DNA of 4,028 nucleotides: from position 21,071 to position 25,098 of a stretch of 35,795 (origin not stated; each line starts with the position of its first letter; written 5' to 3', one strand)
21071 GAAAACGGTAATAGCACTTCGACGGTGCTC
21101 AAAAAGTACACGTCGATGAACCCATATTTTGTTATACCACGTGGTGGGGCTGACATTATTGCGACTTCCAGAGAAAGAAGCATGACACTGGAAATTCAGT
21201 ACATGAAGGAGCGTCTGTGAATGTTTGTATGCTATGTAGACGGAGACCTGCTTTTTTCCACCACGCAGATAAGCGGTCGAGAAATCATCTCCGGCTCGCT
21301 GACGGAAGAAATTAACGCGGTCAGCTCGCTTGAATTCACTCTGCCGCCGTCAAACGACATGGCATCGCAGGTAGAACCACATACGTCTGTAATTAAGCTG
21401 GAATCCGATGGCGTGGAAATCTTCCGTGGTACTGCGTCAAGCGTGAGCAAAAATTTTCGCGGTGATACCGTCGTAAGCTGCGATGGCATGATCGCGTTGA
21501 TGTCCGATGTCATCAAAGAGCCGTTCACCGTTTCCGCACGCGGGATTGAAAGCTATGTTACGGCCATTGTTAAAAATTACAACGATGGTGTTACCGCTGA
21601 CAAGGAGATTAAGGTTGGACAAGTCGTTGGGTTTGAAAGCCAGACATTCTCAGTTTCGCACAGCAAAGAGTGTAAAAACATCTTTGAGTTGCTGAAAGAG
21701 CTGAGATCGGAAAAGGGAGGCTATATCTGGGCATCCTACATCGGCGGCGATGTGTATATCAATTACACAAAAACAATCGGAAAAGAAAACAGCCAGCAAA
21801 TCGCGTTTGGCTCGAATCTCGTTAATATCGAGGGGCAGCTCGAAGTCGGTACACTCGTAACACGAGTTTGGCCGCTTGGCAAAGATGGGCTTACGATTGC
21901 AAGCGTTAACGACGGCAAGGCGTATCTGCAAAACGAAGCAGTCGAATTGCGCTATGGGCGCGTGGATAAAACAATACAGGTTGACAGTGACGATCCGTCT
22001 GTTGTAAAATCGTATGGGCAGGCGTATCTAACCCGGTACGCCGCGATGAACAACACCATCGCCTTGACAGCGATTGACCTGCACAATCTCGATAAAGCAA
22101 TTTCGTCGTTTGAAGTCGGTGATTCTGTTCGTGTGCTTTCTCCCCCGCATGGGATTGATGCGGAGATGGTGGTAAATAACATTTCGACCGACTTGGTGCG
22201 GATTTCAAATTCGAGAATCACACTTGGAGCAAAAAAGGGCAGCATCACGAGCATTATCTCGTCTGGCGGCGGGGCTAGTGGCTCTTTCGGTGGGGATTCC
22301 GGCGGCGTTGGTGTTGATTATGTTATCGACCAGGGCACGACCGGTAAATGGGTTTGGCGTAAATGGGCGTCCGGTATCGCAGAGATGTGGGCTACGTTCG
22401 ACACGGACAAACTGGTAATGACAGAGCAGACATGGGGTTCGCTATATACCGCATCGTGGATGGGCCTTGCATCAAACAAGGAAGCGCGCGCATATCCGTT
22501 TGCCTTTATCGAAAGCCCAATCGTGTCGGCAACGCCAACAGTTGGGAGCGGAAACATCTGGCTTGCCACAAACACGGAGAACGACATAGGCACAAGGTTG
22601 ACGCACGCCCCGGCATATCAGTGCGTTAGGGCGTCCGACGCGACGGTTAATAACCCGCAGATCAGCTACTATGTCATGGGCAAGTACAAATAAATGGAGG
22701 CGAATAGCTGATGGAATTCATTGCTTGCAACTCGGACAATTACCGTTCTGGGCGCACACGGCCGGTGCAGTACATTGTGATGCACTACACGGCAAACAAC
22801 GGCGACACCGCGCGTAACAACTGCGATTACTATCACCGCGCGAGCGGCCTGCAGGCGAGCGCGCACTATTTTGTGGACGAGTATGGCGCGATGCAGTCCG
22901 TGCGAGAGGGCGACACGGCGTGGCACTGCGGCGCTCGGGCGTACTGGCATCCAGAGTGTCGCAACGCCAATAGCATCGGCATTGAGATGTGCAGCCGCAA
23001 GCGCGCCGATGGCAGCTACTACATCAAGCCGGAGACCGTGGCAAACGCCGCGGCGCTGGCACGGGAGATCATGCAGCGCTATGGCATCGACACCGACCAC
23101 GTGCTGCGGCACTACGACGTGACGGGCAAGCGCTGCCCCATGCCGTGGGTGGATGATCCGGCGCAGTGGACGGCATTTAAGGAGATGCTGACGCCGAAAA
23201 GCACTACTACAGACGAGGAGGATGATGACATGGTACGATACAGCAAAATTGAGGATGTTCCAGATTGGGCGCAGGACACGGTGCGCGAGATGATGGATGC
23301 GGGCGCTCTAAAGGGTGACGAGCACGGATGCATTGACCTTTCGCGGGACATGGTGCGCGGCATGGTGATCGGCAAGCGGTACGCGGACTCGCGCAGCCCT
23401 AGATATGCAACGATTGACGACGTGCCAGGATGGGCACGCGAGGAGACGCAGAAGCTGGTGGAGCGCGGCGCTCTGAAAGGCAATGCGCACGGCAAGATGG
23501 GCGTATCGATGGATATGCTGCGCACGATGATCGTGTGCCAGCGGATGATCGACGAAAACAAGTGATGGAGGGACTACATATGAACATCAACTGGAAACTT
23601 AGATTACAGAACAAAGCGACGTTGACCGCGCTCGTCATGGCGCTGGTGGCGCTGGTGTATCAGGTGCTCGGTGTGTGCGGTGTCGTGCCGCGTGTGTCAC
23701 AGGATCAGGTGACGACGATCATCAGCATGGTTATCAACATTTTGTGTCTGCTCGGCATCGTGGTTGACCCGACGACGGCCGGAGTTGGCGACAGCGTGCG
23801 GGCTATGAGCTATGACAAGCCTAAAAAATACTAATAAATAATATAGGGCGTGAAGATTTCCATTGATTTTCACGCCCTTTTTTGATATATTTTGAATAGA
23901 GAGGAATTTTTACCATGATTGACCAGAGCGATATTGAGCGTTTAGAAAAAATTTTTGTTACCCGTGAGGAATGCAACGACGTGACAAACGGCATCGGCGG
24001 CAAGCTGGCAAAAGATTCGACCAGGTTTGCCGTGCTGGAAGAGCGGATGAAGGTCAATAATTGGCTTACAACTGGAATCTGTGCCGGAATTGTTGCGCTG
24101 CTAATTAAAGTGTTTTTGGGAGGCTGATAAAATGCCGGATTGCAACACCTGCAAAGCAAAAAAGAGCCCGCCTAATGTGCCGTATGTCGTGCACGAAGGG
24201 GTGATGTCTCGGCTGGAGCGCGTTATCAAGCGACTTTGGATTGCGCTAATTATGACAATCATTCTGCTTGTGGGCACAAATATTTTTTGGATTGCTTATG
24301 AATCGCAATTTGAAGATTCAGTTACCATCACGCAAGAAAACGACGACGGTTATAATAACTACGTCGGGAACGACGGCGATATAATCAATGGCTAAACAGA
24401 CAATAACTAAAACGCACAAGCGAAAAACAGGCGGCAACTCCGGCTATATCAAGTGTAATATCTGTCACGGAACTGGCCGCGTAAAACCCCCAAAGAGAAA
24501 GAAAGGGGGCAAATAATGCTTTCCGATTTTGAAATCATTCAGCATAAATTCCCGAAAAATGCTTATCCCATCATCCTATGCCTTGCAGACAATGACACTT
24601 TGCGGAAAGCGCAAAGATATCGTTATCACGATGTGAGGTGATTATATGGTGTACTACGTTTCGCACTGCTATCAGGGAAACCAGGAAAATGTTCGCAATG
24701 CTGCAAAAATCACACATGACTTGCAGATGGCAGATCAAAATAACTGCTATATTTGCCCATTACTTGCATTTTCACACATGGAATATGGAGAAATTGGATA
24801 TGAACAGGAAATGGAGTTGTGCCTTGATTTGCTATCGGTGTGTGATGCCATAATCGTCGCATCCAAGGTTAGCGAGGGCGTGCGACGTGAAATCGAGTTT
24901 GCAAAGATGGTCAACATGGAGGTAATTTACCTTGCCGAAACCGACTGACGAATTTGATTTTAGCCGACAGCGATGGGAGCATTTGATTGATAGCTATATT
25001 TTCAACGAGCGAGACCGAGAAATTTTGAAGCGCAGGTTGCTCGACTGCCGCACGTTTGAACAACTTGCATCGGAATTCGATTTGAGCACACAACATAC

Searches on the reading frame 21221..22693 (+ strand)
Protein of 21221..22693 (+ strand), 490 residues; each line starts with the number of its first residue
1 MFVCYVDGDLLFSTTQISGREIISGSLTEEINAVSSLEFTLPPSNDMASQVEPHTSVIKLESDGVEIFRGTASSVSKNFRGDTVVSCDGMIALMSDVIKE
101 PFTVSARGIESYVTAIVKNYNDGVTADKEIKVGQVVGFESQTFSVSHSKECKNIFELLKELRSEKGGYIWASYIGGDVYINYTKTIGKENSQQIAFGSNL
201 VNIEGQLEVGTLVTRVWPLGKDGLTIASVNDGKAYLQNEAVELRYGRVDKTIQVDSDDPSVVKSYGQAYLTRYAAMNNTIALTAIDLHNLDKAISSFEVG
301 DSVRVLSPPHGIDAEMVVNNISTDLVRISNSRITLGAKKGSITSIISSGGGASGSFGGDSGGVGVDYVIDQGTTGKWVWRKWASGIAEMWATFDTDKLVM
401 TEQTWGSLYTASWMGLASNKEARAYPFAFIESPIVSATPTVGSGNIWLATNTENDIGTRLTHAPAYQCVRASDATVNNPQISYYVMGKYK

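Call 7: search_protein_families(library=phrogs, proteins=[window:21221-22693:+], max_evalue=0.001)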
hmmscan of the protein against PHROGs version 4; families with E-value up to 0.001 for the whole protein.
window:21221-22693:+ (490 aa): 12 families
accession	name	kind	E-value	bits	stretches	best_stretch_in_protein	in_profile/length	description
phrog_3558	-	tail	1.4e-66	226.6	1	4-344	13-381/1047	tail protein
phrog_9886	-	unknown function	8e-34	117.6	1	20-339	19-354/940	-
phrog_3475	-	tail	1.3e-16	61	1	123-344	507-722/841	minor tail protein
phrog_5555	-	tail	3.6e-11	43.1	1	22-347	24-351/788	tail protein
phrog_4311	-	head and packaging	1.1e-10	41.7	1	183-346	176-348/651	minor head protein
phrog_1067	-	head and packaging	7.2e-09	35.6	1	179-339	177-347/991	minor head protein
phrog_22322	-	tail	3.2e-08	33.6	1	29-314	35-319/562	tail protein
phrog_4798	-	tail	7.3e-08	32.1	1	180-247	221-288/796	tail protein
phrog_1330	-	tail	4.1e-07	29.2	1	20-349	25-370/1361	tail protein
phrog_2712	-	tail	5e-06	26.2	1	358-490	581-699/700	tail fiber protein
phrog_2270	-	unknown function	1.7e-05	25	1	180-348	168-340/637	-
phrog_36443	-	unknown function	0.00015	20.7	1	180-238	177-235/1238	-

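Call 8: search_protein_families(library=pfam, proteins=[window:21221-22693:+], max_evalue=0.01)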
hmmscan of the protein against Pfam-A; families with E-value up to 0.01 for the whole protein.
window:21221-22693:+ (490 aa): 1 family
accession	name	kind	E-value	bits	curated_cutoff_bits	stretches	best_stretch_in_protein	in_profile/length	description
PF06605.17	Prophage_tail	-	4.7e-27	95.7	31.3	1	140-347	46-248/250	Prophage endopeptidase tail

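Call 59: search_solved_structures(query=window:21221-22693:+, max_evalue=0.1)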
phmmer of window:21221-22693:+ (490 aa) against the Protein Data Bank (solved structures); distinct sequences matched with E-value up to 0.1: 0.

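Call 97: search_protein_families(library=ncbifam, proteins=[window:21221-22693:+], max_evalue=0.01)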
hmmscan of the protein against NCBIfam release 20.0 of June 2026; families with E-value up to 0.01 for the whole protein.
window:21221-22693:+ (490 aa): 1 family
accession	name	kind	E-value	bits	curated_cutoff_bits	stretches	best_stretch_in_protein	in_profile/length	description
TIGR01665.1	put_anti_recept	subfamily_domain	1.2e-14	54.2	26.75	1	29-326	7-306/316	phage tail spike protein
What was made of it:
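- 21221..22693 (+): Tal (tail-associated protein, 490 aa). Its C-terminal domain (about aa 351-490, nt 22271-22693) co-travels with the ORF219-type anchor in phages where the cassette sits at the tail end. PF06605 4.7e-27, TIGR01665 (calls 8, 97).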

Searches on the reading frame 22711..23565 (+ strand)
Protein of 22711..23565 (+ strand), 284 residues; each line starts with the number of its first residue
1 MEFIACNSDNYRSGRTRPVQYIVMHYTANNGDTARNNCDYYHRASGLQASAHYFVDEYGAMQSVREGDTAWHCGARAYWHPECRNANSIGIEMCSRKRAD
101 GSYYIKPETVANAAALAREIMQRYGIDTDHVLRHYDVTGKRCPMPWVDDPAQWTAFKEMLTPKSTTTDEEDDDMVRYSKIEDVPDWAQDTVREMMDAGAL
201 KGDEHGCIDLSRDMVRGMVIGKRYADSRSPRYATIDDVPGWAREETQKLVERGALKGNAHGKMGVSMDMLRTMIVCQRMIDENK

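Call 7: search_protein_families(library=phrogs, proteins=[window:22711-23565:+], max_evalue=0.001)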
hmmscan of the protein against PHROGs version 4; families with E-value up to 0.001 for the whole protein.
window:22711-23565:+ (284 aa): 22 families
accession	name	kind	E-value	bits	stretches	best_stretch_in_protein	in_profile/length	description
phrog_9611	-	lysis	3.3e-41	142.5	1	1-163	5-168/246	endolysin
phrog_1794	-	lysis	4e-38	132.7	1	7-169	42-204/336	amidase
phrog_670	-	lysis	7.6e-38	131.7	1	10-169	103-259/596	endolysin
phrog_3088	-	lysis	1.4e-31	111.2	1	19-204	24-205/248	amidase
phrog_833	-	lysis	3e-31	110.2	1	14-160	25-173/294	endolysin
phrog_1493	-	lysis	3.5e-31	109.8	1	12-188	27-182/394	endolysin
phrog_19265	-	unknown function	3.8e-26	93.4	1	4-149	8-150/293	-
phrog_2338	-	lysis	7.4e-24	85.8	1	11-165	21-174/346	endolysin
phrog_18955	-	unknown function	1.3e-21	77.8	1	2-175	280-450/483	-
phrog_5182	-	lysis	1.2e-18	68.8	1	15-256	30-229/321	endolysin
phrog_23201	-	unknown function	2.5e-12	47.8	2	234-278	174-219/224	-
phrog_7698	-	lysis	9.3e-12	46.3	1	10-148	16-143/316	endolysin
phrog_15001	-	lysis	2.2e-10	41.2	1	9-141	33-164/367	endolysin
phrog_14048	-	lysis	8.1e-10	39.9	1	9-134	19-137/305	endolysin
phrog_4018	-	lysis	4.8e-09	37.3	1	15-209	27-206/285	amidase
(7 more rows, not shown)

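Call 8: search_protein_families(library=pfam, proteins=[window:22711-23565:+], max_evalue=0.01)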
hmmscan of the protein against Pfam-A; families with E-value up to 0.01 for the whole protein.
window:22711-23565:+ (284 aa): 2 families
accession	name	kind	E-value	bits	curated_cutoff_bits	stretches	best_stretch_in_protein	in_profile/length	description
PF01510.30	Amidase_2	-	1.7e-29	103.3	26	1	16-144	2-130/131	N-acetylmuramoyl-L-alanine amidase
PF10979.13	DUF2786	-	0.0089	16.4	23.9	0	111-127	23-39/40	Protein of unknown function (DUF2786)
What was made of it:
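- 22711..23565 (+): Functional Amidase_2 endolysin directly after Tal. It is the intact counterpart of the fossil at 12587-12659. PF01510 1.7e-29 (call 8).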

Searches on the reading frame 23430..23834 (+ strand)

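Call 7: search_protein_families(library=phrogs, proteins=[window:23430-23834:+], max_evalue=0.001)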
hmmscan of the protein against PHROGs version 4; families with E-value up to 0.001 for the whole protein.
window:23430-23834:+ (134 aa): 4 families
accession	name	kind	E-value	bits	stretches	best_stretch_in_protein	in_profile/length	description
phrog_297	-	lysis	1.3e-23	84.8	1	48-133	4-89/176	holin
phrog_962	-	lysis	1.9e-20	74.5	1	51-132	2-83/152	holin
phrog_10091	-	lysis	1.1e-09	39.4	1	51-129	1-81/143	holin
phrog_263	-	lysis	0.00075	20.4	1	60-103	23-67/123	holin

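Call 8: search_protein_families(library=pfam, proteins=[window:23430-23834:+], max_evalue=0.01)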
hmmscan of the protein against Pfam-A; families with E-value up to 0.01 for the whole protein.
window:23430-23834:+ (134 aa): 2 families
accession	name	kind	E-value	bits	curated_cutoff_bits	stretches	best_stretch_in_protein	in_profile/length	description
PF04531.18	Phage_holin_1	-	1.2e-22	80.7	22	1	53-132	1-82/82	Bacteriophage holin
PF04688.18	Holin_SPP1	-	0.0033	18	27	1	61-106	3-49/74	SPP1 phage holin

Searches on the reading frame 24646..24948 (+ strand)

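Call 8: search_protein_families(library=pfam, proteins=[window:24646-24948:+], max_evalue=0.01)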
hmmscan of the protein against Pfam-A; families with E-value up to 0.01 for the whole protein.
window:24646-24948:+ (100 aa): 3 families
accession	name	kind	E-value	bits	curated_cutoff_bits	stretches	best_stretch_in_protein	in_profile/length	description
PF24963.1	DUF7768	-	9.1e-08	32.8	26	1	4-95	4-97/98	Domain of unknown function (DUF7768)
PF14359.12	DUF4406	-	0.00011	23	22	1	4-95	4-91/91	Domain of unknown function (DUF4406)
PF00606.23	Glycoprotein_B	-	0.0033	17.4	43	1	3-92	69-163/222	Herpesvirus Glycoprotein B ectodomain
